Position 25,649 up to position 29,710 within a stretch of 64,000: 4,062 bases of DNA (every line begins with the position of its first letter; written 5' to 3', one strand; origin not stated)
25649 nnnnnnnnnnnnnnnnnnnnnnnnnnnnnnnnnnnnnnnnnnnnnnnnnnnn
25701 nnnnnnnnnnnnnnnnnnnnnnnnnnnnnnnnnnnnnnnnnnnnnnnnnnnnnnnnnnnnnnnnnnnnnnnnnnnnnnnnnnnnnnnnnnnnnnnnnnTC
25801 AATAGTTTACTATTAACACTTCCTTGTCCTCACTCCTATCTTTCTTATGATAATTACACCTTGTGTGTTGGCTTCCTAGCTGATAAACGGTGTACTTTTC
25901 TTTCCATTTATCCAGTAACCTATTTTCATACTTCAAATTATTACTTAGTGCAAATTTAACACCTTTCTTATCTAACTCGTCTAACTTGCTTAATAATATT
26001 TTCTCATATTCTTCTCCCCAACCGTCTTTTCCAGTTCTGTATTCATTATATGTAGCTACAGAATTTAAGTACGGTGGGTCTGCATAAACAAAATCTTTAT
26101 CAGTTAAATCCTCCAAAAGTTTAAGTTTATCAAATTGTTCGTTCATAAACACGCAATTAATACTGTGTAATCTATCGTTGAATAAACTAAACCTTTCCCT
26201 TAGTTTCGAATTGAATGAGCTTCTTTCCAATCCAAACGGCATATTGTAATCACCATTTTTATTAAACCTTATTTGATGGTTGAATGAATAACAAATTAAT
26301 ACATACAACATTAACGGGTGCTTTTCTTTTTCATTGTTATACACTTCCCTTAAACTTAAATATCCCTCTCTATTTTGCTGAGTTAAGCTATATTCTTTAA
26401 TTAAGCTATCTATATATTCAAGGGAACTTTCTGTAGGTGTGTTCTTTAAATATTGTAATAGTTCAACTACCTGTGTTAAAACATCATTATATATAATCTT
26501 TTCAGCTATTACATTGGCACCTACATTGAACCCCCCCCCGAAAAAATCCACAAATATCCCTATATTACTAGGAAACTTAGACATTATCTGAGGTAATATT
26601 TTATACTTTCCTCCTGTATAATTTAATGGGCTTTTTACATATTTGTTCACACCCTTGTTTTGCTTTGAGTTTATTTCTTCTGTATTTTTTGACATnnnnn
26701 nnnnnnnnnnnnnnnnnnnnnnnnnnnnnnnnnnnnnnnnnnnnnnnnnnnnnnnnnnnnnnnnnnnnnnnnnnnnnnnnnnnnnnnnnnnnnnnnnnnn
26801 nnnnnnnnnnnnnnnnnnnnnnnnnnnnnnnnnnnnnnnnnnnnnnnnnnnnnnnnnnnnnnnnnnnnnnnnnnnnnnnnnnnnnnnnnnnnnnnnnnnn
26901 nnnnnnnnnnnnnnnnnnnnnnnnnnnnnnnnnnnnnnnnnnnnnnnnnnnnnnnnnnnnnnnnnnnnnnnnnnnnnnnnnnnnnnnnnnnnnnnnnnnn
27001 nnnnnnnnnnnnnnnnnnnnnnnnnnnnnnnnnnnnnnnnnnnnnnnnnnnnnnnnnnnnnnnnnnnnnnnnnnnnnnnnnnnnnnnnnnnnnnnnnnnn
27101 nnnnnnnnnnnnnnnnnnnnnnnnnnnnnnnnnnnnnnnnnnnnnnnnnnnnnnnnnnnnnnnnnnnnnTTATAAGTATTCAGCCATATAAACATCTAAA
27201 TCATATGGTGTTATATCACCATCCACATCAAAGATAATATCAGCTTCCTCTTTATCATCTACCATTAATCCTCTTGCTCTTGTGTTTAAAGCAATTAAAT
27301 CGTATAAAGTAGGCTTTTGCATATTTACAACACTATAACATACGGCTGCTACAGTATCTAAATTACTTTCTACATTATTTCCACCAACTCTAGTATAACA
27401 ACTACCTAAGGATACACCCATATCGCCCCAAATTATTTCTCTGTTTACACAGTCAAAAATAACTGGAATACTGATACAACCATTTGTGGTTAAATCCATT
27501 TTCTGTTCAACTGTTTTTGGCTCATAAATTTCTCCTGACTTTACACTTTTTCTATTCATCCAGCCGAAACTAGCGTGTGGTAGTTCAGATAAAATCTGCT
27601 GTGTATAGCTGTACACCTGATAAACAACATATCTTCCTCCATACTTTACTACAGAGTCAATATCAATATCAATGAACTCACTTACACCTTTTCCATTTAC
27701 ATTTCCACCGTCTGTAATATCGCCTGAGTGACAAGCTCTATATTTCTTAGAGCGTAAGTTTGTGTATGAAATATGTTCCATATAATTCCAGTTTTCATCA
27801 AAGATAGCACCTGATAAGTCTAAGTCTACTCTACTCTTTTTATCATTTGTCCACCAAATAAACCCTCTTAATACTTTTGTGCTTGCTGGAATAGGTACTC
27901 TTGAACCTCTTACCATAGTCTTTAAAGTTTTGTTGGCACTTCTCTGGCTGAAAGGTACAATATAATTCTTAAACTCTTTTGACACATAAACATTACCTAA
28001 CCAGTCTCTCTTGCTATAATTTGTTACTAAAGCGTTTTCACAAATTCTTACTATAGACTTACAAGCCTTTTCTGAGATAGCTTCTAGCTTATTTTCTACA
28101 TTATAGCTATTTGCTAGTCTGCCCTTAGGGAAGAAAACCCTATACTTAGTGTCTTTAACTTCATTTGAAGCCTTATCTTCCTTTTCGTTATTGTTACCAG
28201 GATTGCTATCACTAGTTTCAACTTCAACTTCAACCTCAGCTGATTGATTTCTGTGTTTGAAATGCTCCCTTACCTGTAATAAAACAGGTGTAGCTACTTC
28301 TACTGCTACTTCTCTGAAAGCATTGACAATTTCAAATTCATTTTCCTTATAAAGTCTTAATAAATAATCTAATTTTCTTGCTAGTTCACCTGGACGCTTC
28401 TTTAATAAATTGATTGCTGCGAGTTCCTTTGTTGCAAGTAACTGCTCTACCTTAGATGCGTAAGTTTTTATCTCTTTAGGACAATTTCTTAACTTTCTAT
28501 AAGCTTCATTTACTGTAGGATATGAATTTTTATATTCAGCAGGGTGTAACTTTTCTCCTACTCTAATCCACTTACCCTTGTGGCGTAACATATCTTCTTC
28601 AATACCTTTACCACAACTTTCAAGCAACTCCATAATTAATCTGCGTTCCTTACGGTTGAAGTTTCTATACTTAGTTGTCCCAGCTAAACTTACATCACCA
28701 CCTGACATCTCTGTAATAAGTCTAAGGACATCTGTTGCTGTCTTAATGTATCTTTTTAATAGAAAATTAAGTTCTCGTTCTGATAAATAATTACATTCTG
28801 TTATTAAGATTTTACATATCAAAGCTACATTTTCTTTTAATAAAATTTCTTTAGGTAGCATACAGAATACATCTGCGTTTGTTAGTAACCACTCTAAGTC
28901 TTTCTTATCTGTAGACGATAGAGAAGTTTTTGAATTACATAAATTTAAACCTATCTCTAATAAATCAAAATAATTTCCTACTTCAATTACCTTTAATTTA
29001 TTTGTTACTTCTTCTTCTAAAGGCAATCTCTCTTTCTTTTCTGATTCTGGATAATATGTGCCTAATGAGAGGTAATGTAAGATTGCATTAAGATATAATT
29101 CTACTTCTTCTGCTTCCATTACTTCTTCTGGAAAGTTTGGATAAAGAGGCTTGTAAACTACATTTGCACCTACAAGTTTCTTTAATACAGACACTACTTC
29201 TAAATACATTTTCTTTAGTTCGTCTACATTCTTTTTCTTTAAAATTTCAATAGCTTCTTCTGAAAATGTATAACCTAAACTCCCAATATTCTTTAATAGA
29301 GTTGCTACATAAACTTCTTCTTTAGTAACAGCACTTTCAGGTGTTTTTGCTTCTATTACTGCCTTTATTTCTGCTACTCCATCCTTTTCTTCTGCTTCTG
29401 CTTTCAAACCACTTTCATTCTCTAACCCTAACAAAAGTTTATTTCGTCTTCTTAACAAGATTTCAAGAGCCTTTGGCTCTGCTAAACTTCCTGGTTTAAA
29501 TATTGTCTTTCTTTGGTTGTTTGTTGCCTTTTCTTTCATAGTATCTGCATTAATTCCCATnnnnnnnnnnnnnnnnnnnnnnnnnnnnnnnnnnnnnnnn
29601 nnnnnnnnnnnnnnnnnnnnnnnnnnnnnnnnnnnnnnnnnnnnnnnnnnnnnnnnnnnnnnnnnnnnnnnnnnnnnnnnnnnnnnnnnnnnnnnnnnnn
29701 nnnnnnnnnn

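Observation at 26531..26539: G9 homopolymer inside the SAM-binding motif of a Dam-family methyltransferase: candidate phase-variable switch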

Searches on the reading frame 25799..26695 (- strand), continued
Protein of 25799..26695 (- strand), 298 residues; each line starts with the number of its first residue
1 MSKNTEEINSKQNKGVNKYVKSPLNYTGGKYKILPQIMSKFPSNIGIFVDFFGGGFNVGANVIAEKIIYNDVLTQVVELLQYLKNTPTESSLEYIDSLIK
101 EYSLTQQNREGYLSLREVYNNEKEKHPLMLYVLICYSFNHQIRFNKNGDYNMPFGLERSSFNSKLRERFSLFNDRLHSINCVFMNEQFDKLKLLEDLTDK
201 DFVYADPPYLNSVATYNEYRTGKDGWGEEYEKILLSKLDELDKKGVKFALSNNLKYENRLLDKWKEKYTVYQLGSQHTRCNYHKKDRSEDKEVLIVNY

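Call 53: find_related_loci(query=A2, collection=genome_contigs, flank=1500)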
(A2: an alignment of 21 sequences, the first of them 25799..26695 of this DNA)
Query A2 (298 aa) in genome_contigs; peptide patterns used: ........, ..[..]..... (x = any residue, [..] = any of these).
600 stretches matched a pattern (row limit reached: there are more); 499 encode a relative of the query (tblastn E <= 1e-3); the best 80 are kept; 80 distinct loci.
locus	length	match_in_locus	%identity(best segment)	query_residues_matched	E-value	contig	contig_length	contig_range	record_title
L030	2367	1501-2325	58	18-298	2e-104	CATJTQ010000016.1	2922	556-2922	MAG: uncultured Lachnospiraceae bacterium isolate iMGMC-325_1678881701 genome assembly, contig: MegahitA5_347646, whole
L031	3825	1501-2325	51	18-298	3e-91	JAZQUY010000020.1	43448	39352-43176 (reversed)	MAG: Clostridia bacterium isolate T1900045176_TC20190172.MAGScoT_cleanbin_000002 SGB_5206_k141_3520197, whole genome sho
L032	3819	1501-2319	53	19-298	1e-89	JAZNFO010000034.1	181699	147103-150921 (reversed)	MAG: Clostridia bacterium isolate T1900044714_TS20190180.MAGScoT_cleanbin_000012 SGB_1856_k141_843682, whole genome shot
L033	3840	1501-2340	52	18-298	2e-88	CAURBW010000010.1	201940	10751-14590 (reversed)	MAG TPA_asm: uncultured Clostridium sp. isolate ERR9968878_bin.17_MetaWRAP_v1.3_MAG genome assembly, contig: ERZ21616054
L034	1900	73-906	51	17-298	3e-83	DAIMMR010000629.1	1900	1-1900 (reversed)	MAG TPA_asm: Clostridium sp. isolate CTOTU40300 NODE_42079_length_1900_cov_11.689431, whole genome shotgun sequence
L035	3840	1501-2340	49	19-298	1e-77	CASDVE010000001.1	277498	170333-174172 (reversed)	uncultured Eubacteriales bacterium isolate A18_L2_319319_idba_bin.24 genome assembly, contig: A18_L2_319319_idba_bin.24.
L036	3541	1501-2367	45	20-298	3e-73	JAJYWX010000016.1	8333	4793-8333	MAG: bacterium isolate FK3.bin15 NODE_16970_length_8333_cov_2.017914, whole genome shotgun sequence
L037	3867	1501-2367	49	11-298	2e-73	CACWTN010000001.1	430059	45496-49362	uncultured bacterium isolate RUG10899 genome assembly, contig: RUG10899_asm_1, whole genome shotgun sequence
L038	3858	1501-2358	45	19-298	1e-72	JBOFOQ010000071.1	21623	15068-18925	MAG: Fusobacteriaceae bacterium isolate WFFMC_MAG_258 k139_57677_flag=0_multi=28.9283_len=21623, whole genome shotgun se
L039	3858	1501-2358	48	19-298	2e-72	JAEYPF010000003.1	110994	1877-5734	MAG: Methanobacteriota archaeon isolate OH_CBB_181 k127_589443, whole genome shotgun sequence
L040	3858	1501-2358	45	19-298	1e-71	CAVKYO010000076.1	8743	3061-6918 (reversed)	Acidaminococcus fermentans isolate H07683-L1_cleanbin_000030 genome assembly, contig: Spades_H07683-L1_contig_7041, whol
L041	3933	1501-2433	44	14-298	1e-71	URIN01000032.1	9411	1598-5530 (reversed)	uncultured Clostridium sp. isolate UMGS1027 genome assembly, contig: NODE_283_length_9411_cov_6.101005, whole genome sho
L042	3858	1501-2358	45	19-298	3e-71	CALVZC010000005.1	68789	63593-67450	MAG: uncultured Bacilli bacterium isolate BRZ_FK__bin67 genome assembly, contig: BRZ_FK__NODE_514_length_68789_cov_47.36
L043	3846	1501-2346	46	18-298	2e-70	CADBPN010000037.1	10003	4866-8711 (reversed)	uncultured bacterium isolate RUG14187 genome assembly, contig: RUG14187_asm_37, whole genome shotgun sequence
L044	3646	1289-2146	44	19-298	1e-70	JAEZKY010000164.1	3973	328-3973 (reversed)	MAG: Bacillota bacterium isolate OH_CDB_53 k127_1721550, whole genome shotgun sequence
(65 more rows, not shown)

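Call 57: list_cluster_members(proteins=[P0001, window:25799-26695:-])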
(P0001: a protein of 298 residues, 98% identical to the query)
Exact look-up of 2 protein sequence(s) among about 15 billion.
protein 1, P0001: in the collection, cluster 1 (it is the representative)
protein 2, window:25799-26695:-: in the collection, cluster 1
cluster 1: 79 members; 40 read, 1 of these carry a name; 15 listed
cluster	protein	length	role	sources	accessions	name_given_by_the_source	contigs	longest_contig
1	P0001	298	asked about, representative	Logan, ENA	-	-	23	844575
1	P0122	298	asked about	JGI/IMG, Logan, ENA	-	DNA adenine methylase Dam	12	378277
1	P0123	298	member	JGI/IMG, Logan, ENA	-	-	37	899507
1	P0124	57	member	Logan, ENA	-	-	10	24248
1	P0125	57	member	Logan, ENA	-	-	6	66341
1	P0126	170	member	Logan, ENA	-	-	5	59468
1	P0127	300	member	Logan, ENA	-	-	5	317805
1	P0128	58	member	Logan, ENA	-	-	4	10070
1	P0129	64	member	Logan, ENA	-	-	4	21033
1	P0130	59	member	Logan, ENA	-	-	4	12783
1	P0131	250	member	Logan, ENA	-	-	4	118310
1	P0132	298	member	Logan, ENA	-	-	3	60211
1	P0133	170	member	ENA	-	-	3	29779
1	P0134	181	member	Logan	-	-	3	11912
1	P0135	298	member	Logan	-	-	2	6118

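Call 72: search_protein_families(library=padloc, proteins=[window:25799-26695:-], max_evalue=0.001)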
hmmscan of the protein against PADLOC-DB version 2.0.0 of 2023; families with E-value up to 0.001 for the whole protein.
window:25799-26695:- (298 aa): 20 families
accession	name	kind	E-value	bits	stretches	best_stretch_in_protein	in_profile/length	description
PDLC03287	MTase_II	-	1.8e-88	295.9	1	7-298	350-641/646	Type II methyltransferase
PDLC03383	MTase_II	-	1.8e-78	262.1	1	12-298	10-313/318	Type II methyltransferase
PDLC03292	MTase_II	-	8.1e-51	171.1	1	7-298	406-715/722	Type II methyltransferase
PDLC03722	oMTase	-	4.3e-43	146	1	24-297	5-259/259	orphan methyltransferase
PDLC03294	MTase_II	-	9.7e-35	118.5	1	18-298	2-271/272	Type II methyltransferase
PDLC03729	oMTase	-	9.7e-26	88.9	1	21-294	5-265/275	orphan methyltransferase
PDLC03735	oMTase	-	6.4e-25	86.1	1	18-298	5-282/284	orphan methyltransferase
PDLC03264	MTase_II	-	5.9e-20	69.7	1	21-297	12-282/306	Type II methyltransferase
PDLC03302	MTase_II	-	2.8e-18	64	1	7-260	346-584/626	Type II methyltransferase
PDLC03261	MTase_II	-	1.2e-14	51.5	1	3-282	8-274/643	Type II methyltransferase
PDLC03247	MTase_II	-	1.5e-11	42.1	1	20-298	2-265/282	Type II methyltransferase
PDLC03266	MTase_II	-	1.3e-09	35.9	1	18-265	12-251/285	Type II methyltransferase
PDLC03244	MTase_II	-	3.6e-09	34.1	1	16-238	23-238/295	Type II methyltransferase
PDLC03290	MTase_II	-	1.7e-08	32.1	1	26-253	10-237/292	Type II methyltransferase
PDLC03717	oMTase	-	8.8e-08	29.9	1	20-225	2-197/285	orphan methyltransferase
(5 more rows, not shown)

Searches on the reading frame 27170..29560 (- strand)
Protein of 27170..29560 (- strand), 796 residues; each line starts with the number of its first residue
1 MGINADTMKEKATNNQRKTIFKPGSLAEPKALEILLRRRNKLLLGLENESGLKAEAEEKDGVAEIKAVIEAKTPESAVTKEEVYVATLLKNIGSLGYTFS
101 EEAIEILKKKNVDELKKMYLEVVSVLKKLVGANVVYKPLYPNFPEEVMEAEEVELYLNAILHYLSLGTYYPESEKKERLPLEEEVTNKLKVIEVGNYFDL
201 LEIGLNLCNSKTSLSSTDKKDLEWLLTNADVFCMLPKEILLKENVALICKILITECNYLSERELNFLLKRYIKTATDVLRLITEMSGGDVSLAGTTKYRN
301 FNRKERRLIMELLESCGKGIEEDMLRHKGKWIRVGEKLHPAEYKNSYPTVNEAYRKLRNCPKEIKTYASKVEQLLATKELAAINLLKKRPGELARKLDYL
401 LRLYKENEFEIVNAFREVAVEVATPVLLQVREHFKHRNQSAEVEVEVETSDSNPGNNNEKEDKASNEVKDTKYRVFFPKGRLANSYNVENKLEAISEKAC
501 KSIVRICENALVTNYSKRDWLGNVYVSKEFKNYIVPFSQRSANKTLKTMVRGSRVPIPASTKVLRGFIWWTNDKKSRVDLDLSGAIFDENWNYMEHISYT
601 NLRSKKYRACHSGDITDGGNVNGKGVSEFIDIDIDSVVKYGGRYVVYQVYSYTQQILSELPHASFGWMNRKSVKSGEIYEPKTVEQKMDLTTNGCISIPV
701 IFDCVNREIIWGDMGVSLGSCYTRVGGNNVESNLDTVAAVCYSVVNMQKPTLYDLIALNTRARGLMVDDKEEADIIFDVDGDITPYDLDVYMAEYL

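Call 6: search_protein_families(library=pfam, proteins=[window:27170-29560:-], max_evalue=0.01)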
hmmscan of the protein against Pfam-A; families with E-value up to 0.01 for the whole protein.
window:27170-29560:- (796 aa): 0 families

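Call 20: search_protein_families(library=phrogs, proteins=[window:27170-29560:-], max_evalue=0.001)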
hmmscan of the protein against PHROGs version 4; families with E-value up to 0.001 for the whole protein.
window:27170-29560:- (796 aa): 2 families
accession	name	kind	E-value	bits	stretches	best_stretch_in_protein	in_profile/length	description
phrog_33734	-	unknown function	2e-95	321.8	1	71-780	22-740/764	-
phrog_5698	-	unknown function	6.3e-05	23.5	1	562-665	24-129/195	-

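Call 35: search_dna_similar(query=window:27170-29560:-, collection=phages, mode=protein, max_rows=15)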
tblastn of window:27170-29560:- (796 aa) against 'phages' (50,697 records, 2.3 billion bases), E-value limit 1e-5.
Records with a match: 11; places in all: 11; records where one place covers at least 80% of the query: 5.
Best place of each record, by identity: <60% 11.
By first word of the organism name: Rhodococcus 2; Xanthomonas 2; Lactobacillus 2; Bacteriophage 1; uncultured 1; Salicola 1; Mycobacterium 1; Rhodobacter 1.
By host as written in the record: - 2; Rhodococcus erythropolis RIA 643 2; Lactobacillus pentosus KLDS1.0413; Lactobacillus plantarum KLDS1.0344 2; Xanthomonas oryzae pv. oryzae 1; Xanthomonas citri 1; Salicola sp. PV4 1; Mycolicibacterium septicum 1; Rhodobacter capsulatus YW1 1.
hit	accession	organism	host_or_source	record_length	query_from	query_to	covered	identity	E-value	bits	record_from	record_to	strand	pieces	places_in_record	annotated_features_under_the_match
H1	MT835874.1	Bacteriophage sp.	human fecal samples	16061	80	796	90%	46.3%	0e+0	583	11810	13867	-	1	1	record has no annotation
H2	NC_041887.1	Rhodococcus phage Weasels2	Rhodococcus erythropolis RIA 643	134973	126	796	84%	29.9%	6e-53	206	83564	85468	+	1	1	hypothetical protein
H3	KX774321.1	Rhodococcus phage Weasels2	Rhodococcus erythropolis RIA 643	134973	126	796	84%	29.9%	6e-53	206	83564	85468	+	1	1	hypothetical protein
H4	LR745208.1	uncultured phage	metagenomic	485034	94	757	83%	25.7%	4e-35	150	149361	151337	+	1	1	record has no annotation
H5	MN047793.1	Xanthomonas phage Xoo-sp13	Xanthomonas oryzae pv. oryzae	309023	75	713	80%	26.3%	7e-32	140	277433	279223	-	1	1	hypothetical protein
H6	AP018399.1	Xanthomonas phage XacN1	Xanthomonas citri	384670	85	643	70%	27.4%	1e-31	139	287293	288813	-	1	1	hypothetical protein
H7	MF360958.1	Salicola phage SCTP-2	Salicola sp. PV4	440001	301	780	60%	25.0%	3e-21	105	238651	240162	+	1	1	244: hypothetical protein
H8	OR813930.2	Mycobacterium phage WXIN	Mycolicibacterium septicum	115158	302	772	59%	25.3%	9e-15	85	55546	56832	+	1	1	hypothetical protein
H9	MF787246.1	Lactobacillus phage LpeD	Lactobacillus pentosus KLDS1.0413; ...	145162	300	749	57%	23.7%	3e-15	86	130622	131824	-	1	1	cytoplasmic protein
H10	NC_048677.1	Lactobacillus phage LpeD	Lactobacillus pentosus KLDS1.0413; ...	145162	300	749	57%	23.7%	3e-15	86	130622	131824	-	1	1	cytoplasmic protein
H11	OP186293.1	Rhodobacter phage RcXuper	Rhodobacter capsulatus YW1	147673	300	758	58%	22.7%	2e-18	97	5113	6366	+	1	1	hypothetical protein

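Call 50: search_protein_families(library=ncbifam, proteins=[window:27170-29560:-], max_evalue=0.01)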
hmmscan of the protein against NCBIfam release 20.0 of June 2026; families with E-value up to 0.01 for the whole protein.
window:27170-29560:- (796 aa): 1 family
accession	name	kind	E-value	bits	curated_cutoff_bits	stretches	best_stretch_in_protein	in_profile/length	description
NF041916.1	RING_SCO0854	equivalog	2.2e-125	419.8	600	3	363-765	385-755/842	MXAN_6230/SCO0854 family RING domain-containing protein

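Call 72: search_protein_families(library=padloc, proteins=[window:27170-29560:-], max_evalue=0.001)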
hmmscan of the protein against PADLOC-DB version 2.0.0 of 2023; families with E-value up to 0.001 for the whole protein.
window:27170-29560:- (796 aa): 0 families
